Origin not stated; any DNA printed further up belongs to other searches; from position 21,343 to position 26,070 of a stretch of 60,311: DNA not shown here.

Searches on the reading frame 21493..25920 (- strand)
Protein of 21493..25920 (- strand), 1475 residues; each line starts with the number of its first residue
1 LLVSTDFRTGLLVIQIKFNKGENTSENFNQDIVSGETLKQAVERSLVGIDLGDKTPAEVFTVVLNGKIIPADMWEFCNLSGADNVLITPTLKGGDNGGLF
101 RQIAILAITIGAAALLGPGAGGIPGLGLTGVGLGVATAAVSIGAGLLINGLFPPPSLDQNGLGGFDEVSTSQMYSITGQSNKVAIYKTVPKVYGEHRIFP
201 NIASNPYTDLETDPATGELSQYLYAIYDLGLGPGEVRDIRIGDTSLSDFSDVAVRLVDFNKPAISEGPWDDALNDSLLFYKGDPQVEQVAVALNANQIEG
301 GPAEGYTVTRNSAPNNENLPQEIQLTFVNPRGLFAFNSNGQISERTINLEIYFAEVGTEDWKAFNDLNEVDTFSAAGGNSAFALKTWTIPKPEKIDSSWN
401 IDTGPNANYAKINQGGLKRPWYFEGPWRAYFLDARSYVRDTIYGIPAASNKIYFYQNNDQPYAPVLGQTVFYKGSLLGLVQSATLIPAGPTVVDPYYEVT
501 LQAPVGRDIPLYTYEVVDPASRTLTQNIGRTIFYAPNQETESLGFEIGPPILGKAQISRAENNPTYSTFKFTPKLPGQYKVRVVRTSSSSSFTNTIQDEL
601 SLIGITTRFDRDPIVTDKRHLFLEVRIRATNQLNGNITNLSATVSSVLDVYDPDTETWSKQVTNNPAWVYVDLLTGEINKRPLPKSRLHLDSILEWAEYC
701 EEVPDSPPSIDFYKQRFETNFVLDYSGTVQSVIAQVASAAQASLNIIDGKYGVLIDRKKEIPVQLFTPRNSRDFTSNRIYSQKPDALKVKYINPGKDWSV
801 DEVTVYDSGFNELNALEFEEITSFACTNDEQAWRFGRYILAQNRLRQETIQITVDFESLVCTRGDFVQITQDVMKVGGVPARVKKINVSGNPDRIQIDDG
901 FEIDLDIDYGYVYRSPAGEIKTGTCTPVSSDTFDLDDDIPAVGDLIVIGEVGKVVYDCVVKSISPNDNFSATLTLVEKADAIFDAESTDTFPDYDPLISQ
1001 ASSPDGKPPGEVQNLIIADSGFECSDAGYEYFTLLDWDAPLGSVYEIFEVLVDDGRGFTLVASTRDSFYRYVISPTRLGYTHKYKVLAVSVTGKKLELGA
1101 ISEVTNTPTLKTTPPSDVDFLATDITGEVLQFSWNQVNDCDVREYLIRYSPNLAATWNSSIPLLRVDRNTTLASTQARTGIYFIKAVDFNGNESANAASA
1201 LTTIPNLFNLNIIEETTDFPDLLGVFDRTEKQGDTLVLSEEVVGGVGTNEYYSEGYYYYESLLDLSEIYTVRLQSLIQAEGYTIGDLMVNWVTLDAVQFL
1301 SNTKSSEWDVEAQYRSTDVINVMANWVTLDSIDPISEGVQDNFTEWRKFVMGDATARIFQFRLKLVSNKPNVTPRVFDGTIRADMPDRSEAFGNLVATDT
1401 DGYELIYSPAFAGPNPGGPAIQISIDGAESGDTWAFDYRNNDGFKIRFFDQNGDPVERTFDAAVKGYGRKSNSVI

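Call 91: search_protein_families(library=pfam, proteins=[window:21493-25920:-], max_evalue=0.001)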
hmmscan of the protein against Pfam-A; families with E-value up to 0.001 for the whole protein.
window:21493-25920:- (1475 aa): 2 families
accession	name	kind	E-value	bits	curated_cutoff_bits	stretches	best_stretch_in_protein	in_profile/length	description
PF13550.12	Phage-tail_3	-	5.2e-10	39.9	23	1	782-875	64-154/164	Putative phage tail protein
PF24801.1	FNIII-A_GpJ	-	3.2e-07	31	27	0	321-401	27-97/126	Tip attachment protein J,FNIII-A domain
